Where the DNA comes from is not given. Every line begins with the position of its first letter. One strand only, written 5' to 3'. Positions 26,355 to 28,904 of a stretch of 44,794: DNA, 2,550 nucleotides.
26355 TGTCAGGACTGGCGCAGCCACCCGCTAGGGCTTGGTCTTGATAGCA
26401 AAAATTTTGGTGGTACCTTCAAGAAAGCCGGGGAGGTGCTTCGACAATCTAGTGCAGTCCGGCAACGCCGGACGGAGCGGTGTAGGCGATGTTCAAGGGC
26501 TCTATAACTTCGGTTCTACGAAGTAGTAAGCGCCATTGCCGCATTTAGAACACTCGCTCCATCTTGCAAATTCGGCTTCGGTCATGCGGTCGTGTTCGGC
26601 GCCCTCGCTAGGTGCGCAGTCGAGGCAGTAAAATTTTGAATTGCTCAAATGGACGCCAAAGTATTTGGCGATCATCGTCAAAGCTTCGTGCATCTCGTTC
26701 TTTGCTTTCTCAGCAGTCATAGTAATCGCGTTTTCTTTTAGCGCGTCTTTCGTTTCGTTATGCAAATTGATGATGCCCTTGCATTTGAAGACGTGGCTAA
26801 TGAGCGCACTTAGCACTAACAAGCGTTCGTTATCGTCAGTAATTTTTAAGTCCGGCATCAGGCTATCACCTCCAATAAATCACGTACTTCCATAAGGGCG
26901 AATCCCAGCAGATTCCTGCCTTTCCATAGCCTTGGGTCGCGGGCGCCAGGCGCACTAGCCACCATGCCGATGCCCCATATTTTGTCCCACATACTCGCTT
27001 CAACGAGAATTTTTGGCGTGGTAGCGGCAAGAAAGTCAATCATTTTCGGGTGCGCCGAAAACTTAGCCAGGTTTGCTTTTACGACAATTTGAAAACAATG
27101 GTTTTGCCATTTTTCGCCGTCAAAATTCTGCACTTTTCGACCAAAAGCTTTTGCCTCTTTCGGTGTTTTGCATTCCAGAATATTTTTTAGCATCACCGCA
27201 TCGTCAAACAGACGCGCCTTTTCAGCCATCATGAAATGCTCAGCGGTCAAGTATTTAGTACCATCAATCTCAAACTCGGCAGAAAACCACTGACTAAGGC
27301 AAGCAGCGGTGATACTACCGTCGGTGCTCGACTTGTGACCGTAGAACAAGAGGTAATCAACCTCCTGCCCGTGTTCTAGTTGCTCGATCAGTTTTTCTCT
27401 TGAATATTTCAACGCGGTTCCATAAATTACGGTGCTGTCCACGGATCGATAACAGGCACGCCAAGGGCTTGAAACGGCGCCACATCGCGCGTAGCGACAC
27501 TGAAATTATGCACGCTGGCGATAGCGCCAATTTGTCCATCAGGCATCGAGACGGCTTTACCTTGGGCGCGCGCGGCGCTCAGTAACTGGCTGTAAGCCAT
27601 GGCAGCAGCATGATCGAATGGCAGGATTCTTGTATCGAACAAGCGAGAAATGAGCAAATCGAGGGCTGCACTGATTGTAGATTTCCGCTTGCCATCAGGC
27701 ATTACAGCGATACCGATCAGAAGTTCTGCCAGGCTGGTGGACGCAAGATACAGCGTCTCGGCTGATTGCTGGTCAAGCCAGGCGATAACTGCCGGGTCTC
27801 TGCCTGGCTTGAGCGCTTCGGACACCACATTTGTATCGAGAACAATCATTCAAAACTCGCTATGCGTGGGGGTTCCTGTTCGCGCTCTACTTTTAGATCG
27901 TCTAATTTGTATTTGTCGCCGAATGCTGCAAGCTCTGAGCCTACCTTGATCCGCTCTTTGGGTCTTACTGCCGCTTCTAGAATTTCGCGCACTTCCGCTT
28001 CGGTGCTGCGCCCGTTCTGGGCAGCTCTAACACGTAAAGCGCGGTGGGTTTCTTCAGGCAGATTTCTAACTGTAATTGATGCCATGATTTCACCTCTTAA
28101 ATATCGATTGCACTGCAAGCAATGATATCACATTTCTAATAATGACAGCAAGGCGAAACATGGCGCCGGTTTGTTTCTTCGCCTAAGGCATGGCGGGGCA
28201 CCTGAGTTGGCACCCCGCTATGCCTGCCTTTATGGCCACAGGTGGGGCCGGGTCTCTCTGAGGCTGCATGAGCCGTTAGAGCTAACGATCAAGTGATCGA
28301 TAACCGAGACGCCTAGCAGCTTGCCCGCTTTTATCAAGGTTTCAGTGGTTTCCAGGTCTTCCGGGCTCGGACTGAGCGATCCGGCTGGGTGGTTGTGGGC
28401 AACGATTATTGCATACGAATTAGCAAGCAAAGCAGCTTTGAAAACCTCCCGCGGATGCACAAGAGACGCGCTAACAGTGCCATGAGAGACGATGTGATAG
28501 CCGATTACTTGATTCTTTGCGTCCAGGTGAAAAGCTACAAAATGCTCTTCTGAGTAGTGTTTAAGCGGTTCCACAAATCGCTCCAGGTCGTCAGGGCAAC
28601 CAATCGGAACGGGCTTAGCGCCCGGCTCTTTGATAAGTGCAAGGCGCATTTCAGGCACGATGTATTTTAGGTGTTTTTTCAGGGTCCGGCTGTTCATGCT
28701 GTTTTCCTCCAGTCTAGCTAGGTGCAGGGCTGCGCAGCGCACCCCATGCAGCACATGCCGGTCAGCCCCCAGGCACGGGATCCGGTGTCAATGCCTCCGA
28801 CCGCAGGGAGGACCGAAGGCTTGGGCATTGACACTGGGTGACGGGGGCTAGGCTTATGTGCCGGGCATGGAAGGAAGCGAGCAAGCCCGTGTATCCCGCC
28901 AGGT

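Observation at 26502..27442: A duplicated small C4 Zn-ribbon protein coupled once to NADAR and once to a SUKH immunity gene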

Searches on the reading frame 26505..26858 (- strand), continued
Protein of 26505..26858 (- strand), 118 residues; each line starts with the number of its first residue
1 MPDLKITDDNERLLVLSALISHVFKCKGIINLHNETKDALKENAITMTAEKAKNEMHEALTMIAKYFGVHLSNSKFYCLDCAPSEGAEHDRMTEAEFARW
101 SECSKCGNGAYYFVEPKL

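Call 62: search_protein_families(library=pfam, proteins=[L021:267-878:+, L021:1247-3463:+, L021:3809-4240:+, L021:4602-6176:+, L021:6183-6590:+, L021:6649-8565:+, L021:8565-9098:+, L021:9105-9338:+, L021:9345-10103:+], max_evalue=0.01)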
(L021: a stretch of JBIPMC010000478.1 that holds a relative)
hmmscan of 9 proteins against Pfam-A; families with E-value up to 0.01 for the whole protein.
L021:267-878:+ (204 aa): 10 families
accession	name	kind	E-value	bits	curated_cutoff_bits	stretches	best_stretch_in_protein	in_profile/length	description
PF12728.13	HTH_17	-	7.6e-06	26.5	27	1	56-101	3-44/51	Helix-turn-helix domain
PF02954.25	HTH_8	-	0.0014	18.8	22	1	57-77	21-41/42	Bacterial regulatory protein, Fis family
PF13542.12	HTH_Tnp_ISL3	-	0.0016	18.3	27.4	1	56-76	28-48/51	Helix-turn-helix domain of transposase family ISL3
PF13384.12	HTH_23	-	0.0028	17.9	24.6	1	55-75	18-38/50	Homeodomain-like domain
PF13551.12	HTH_29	-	0.0038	17.7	28.1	1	53-73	10-31/64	Winged helix-turn helix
PF13412.12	HTH_24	-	0.0051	16.8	21.9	1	55-77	18-40/48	Winged helix-turn-helix DNA-binding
PF13556.12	HTH_30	-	0.0056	16.9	27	0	56-77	14-35/59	PucR C-terminal helix-turn-helix domain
PF13338.12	AbiEi_4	-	0.0063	17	25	0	54-81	13-39/49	Transcriptional regulator, AbiEi antitoxin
PF13404.12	HTH_AsnC-type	-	0.0065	16.7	27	0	55-77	18-40/42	AsnC-type helix-turn-helix domain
PF08281.18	Sigma70_r4_2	-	0.0086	16.1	25.7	0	56-77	28-49/54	Sigma-70, region 4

L021:1247-3463:+ (739 aa): 0 families

L021:3809-4240:+ (144 aa): 1 family
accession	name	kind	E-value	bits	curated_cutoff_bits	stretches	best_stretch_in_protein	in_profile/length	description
PF01402.27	RHH_1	-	3.4e-05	24.1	20.5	1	15-47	5-37/39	Ribbon-helix-helix protein, copG family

L021:4602-6176:+ (525 aa): 1 family
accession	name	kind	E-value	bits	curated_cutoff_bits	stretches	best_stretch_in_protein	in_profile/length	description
PF03432.20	Relaxase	-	0.00021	22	24.6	1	77-126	51-99/132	MobA/VirD2-like, nuclease domain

L021:6183-6590:+ (136 aa): 2 families
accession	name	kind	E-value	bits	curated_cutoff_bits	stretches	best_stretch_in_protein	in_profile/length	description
PF19807.5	DUF6290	-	3.3e-05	24.4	27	1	5-41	3-39/72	Family of unknown function (DUF6290)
PF01402.27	RHH_1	-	0.00012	22.3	20.5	1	6-41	2-37/39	Ribbon-helix-helix protein, copG family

L021:6649-8565:+ (639 aa): 1 family
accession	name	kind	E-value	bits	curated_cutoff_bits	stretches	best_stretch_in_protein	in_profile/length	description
PF21111.3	CDI_toxin_EC869_like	-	3.7e-11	43.8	27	1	517-610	16-106/123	CDI toxin restriction endonuclease-like domain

L021:8565-9098:+ (178 aa): 0 families

L021:9105-9338:+ (78 aa): 3 families
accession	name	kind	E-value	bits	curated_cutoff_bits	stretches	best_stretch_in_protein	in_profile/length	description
PF16277.11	DUF4926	-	0.002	17.9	29.1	1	12-65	3-50/57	Domain of unknown function (DUF4926)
PF02699.20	YajC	-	0.0031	17.8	28.2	1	27-55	38-65/78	Preprotein translocase subunit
PF21936.2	Pcf11_C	-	0.0051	17.2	26.7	1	41-76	3-38/54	Pcf11, C-terminal domain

L021:9345-10103:+ (253 aa): 0 families

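Call 66: search_protein_families(library=pfam, alignment_id=A2, max_evalue=10)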
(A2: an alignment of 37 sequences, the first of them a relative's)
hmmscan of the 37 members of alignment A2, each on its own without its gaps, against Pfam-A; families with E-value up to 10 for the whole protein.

A. member 1, P0001 (118 aa): 2 families
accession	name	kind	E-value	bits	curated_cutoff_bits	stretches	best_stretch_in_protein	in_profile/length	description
PF12875.12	DUF3826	-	0.056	14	25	1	3-58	14-68/186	Protein of unknown function (DUF3826)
PF01709.26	Transcrip_reg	-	0.081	13.1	27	1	17-65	46-100/160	TACO1/YebC second and third domain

B. families by the number of members that match (of 37 scanned): 23 families
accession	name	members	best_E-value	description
PF20818.2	TelK_stirrup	11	0.02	Protelomerase, stirrup domain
PF12875.12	DUF3826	8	0.018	Protein of unknown function (DUF3826)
PF03412.21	Peptidase_C39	8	0.026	Peptidase C39 family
PF15499.12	Peptidase_C98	6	0.0059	Ubiquitin-specific peptidase-like, SUMO isopeptidase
PF23055.1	DUF7041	6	0.018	Domain of unknown function (DUF7041)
PF16919.11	PknG_rubred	5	0.024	Protein kinase G rubredoxin domain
PF25433.1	DUF7895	2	0.033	Domain of unknown function (DUF7895)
PF01948.23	PyrI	2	0.14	Aspartate carbamoyltransferase regulatory chain, allosteric domain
PF13192.12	Thioredoxin_3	2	0.3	Thioredoxin domain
PF04674.17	Phi_1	1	0.019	Phosphate-induced protein 1 conserved region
PF01900.24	RNase_P_Rpp14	1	0.06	Rpp14/Pop5 family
PF11363.13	DUF3164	1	0.073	Protein of unknown function (DUF3164)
PF01709.26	Transcrip_reg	1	0.081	TACO1/YebC second and third domain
PF13119.11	DUF3973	1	0.081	Domain of unknown function (DUF3973)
PF07916.16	TraG_N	1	0.082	TraG-like protein, N-terminal region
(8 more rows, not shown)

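Call 70: search_protein_families(library=pfam, proteins=[L044:7127-7408:+, L027:6696-7220:+, L027:7989-8306:+, L027:9155-9412:+, L001:4663-4911:+, L039:7063-7395:+, L041:3306-3560:+, L042:3615-3911:+], max_evalue=0.05)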
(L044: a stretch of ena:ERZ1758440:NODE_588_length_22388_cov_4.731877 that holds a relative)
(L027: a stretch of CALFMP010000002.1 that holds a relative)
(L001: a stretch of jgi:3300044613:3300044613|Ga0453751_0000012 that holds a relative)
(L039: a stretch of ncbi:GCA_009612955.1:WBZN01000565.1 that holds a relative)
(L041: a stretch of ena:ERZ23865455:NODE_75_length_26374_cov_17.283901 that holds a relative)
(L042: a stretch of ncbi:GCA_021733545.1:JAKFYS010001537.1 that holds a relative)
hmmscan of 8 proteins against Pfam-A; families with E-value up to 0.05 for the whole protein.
L044:7127-7408:+ (94 aa): 0 families

L027:6696-7220:+ (175 aa): 1 family
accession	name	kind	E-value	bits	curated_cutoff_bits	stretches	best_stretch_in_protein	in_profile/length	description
PF06411.16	HdeA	-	0.012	16.4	22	1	105-148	43-86/91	HdeA/HdeB family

L027:7989-8306:+ (106 aa): 0 families

L027:9155-9412:+ (86 aa): 0 families

L001:4663-4911:+ (83 aa): 0 families

L039:7063-7395:+ (111 aa): 3 families
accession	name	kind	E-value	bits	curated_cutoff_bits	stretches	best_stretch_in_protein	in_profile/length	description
PF00216.26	Bac_DNA_binding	-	5.9e-06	26.9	22.4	1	13-62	5-54/90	Bacterial DNA-binding protein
PF18175.6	HU-CCDC81_bac_2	-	0.00031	21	35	1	14-73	3-62/70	CCDC81-like prokaryotic HU domain 2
PF18291.6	HU-HIG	-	0.00046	20.7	26.2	1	5-61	28-84/125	HU domain fused to wHTH, Ig, or Glycine-rich motif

L041:3306-3560:+ (85 aa): 0 families

L042:3615-3911:+ (99 aa): 2 families
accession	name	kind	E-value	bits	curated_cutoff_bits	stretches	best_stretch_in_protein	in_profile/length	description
PF12081.13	GldM_1st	-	0.011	16.2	25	1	3-64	29-90/194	GldM N-terminal domain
PF04325.18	DUF465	-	0.035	14.6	25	0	40-65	11-37/48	Protein of unknown function (DUF465)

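Call 80: search_dna_similar(query=window:26505-26858:-, collection=plasmids, mode=protein, max_evalue=0.001)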
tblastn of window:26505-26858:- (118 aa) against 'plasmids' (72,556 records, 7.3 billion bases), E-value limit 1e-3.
No match.

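Call 81: search_dna_similar(query=window:26505-26858:-, collection=phages, mode=protein, max_evalue=0.001)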
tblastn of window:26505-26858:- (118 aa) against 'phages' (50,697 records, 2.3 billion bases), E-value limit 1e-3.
No match.
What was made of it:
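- Tried and rejected: tblastn against PLSDB and phage genomes (calls 80, 81).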

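Call 82: search_dna_similar(query=L021:4602-6176:+, collection=plasmids, mode=protein, max_evalue=0.00001, max_rows=15)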
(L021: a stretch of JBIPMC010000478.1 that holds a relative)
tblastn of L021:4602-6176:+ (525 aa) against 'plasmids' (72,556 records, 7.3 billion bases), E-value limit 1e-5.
Records with a match: 31; places in all: 31; records where one place covers at least 80% of the query: 0.
Best place of each record, by identity: <60% 31.
By first word of the organism name: Ketogulonicigenium 4; Komagataeibacter 4; Pseudomonas 3; Thiothrix 2; Agrobacterium 2; Ralstonia 2; Novosphingobium 1; Xanthomonas 1; Niveispirillum 1; Sphingopyxis 1; and 10 more.
By predicted mobility (MOB-suite, as given by PLSDB): non-mobilizable 15; conjugative 14; mobilizable 2.
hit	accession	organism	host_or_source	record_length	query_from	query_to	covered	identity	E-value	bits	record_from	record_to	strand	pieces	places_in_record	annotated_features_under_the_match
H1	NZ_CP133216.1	Thiothrix subterranea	hydrogen sulfide spring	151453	2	148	28%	35.6%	2e-8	65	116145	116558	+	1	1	DUF3363 domain-containing protein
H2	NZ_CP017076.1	Novosphingobium resinovorum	single cell,soil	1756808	2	129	24%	38.6%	3e-9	68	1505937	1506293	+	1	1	none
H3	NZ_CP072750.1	Thiothrix fructosivorans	cell culture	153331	2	137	26%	36.2%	6e-7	60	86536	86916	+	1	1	DUF3363 domain-containing protein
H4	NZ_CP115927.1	Agrobacterium tumefaciens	Chrysanthemum,cell culture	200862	2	137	26%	35.5%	3e-6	58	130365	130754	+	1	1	DUF3363 domain-containing protein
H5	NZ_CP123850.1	Agrobacterium tumefaciens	Rose,cell culture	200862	2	137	26%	35.5%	3e-6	58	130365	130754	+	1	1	DUF3363 domain-containing protein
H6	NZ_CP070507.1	Pseudomonas hygromyciniae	Whole organism,Hygromycin B antibiotic ...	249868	2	129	24%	37.1%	1e-10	72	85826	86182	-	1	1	DUF3363 domain-containing protein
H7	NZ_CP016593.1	Ketogulonicigenium vulgare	cell culture,China: Zibo, Shandong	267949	2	129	24%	37.1%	2e-8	65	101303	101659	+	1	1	none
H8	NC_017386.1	Ketogulonicigenium vulgare WSH-001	-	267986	2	129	24%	37.1%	2e-8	65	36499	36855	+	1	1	none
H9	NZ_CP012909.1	Ketogulonicigenium vulgare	cell culture,Tianjin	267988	2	129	24%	37.1%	2e-8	65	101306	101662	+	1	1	none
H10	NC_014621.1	Ketogulonicigenium vulgare Y25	-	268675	2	129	24%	37.1%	2e-8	65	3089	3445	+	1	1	DUF3363 domain-containing protein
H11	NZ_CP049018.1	Xanthomonas theicola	Camellia sinensis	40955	2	129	24%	36.9%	2e-7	61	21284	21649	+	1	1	DUF3363 domain-containing protein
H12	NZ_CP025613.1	Niveispirillum cyanobacteriorum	sing cell,cyanobacterial aggregates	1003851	2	129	24%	36.6%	7e-9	66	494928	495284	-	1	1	none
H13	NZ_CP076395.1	Sphingopyxis indica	Single cell,HCH dumpsite soil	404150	2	129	24%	36.4%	4e-9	67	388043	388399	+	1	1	none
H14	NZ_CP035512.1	Haematobacter massiliensis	single cell,human skin swab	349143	2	129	24%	36.4%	5e-9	67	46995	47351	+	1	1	none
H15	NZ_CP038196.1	Paracoccus versutus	single cell,soil adjacent to the roots ...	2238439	2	129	24%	36.4%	1e-8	66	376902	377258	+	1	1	none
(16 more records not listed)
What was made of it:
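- Tried and rejected: They share only about 36% identity over the N-terminal 130 aa (DUF3363-type; call 82), so no annotated model plasmid is available for comparison.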

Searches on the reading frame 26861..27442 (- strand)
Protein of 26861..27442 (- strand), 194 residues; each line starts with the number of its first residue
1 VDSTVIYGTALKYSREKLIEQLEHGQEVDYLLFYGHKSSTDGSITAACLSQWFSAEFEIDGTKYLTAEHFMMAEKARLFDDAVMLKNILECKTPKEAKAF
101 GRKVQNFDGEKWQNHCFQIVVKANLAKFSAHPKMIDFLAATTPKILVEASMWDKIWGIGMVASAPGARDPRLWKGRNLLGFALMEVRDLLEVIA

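Call 5: search_protein_families(library=pfam, proteins=[window:26861-27442:-], max_evalue=0.01)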
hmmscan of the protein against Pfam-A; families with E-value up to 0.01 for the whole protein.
window:26861-27442:- (194 aa): 1 family
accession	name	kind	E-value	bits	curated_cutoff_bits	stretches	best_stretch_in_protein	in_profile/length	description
PF08719.17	NADAR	-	2.1e-47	161.9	35.1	1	44-190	8-162/163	NADAR domain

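Call 6: search_protein_families(library=ncbifam, proteins=[window:26861-27442:-], max_evalue=0.01)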
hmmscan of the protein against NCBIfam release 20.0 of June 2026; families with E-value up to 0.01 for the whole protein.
window:26861-27442:- (194 aa): 2 families
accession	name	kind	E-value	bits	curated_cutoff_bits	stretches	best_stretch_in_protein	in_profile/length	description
TIGR02464.1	ribofla_fusion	equivalog_domain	2.6e-46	157.7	73.7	1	32-190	2-152/153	riboflavin biosynthesis intermediates N-glycosidase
NF053876.1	DS32_2_antiphage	equivalog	1.2e-09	37.6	240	1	80-190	51-155/181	NADAR family anti-phage protein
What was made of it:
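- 26858..27442 (-): YbiA-type NADAR gene; its stop overlaps the ZR-A start by 1 nt. PF08719 E = 2e-47; TIGR02464 158 bits (calls 5, 6).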

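Call 37: search_protein_families(library=phrogs, proteins=[window:26861-27442:-], max_evalue=1)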
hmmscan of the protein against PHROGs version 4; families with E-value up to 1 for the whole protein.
window:26861-27442:- (194 aa): 1 family
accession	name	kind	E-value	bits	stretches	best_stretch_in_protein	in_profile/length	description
phrog_1017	-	unknown function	1.3e-42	146.7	1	46-189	15-151/170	-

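Call 38: search_protein_families(library=padloc, proteins=[window:26861-27442:-], max_evalue=1)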
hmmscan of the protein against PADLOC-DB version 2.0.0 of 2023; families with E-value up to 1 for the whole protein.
window:26861-27442:- (194 aa): 1 family
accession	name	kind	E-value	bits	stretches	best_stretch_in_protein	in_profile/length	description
PDLC04643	PDC-M42C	-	4.8e-37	125.6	1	47-190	14-157/158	-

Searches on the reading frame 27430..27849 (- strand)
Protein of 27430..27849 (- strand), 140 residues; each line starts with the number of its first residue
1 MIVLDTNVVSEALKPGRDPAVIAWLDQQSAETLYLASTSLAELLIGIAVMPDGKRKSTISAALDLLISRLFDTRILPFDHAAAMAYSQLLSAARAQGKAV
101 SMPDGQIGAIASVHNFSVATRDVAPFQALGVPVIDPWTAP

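Call 5: search_protein_families(library=pfam, proteins=[window:27430-27849:-], max_evalue=0.01)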
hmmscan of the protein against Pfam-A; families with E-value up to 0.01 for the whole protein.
window:27430-27849:- (140 aa): 1 family
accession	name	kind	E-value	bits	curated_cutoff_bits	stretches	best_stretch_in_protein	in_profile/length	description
PF01850.27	PIN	-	8.9e-12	46.1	23.6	1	2-123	1-112/120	PIN domain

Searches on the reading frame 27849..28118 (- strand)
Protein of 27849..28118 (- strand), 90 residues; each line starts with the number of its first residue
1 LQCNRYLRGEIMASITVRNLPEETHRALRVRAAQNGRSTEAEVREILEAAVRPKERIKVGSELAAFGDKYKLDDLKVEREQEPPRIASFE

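Call 5: search_protein_families(library=pfam, proteins=[window:27849-28118:-], max_evalue=0.01)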
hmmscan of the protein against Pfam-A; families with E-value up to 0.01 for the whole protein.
window:27849-28118:- (90 aa): 2 families
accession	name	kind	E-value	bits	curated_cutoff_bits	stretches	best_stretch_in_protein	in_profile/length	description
PF22513.2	FitA-like_RHH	-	3.8e-22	78.4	27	1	13-51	1-39/39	Antitoxin FitA-like, ribbon-helix-helix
PF03869.20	Arc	-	0.005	17.1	20.4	1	20-52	11-43/50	Arc-like DNA binding domain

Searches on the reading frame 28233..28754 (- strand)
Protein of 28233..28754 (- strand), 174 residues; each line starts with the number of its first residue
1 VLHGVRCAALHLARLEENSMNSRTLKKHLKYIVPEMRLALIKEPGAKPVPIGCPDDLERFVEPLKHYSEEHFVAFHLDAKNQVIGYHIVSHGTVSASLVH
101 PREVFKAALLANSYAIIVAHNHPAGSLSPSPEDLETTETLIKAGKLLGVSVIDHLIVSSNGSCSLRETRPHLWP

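Call 5: search_protein_families(library=pfam, proteins=[window:28233-28754:-], max_evalue=0.01)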
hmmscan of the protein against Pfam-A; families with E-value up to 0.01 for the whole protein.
window:28233-28754:- (174 aa): 2 families
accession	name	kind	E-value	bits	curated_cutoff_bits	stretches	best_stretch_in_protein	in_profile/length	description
PF04002.20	RadC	-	1.8e-38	131.6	22.1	1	53-168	3-119/121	RadC-like JAB domain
PF14464.11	Prok-JAB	-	0.0098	16.2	25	0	100-141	50-94/114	Prokaryotic homologs of the JAB domain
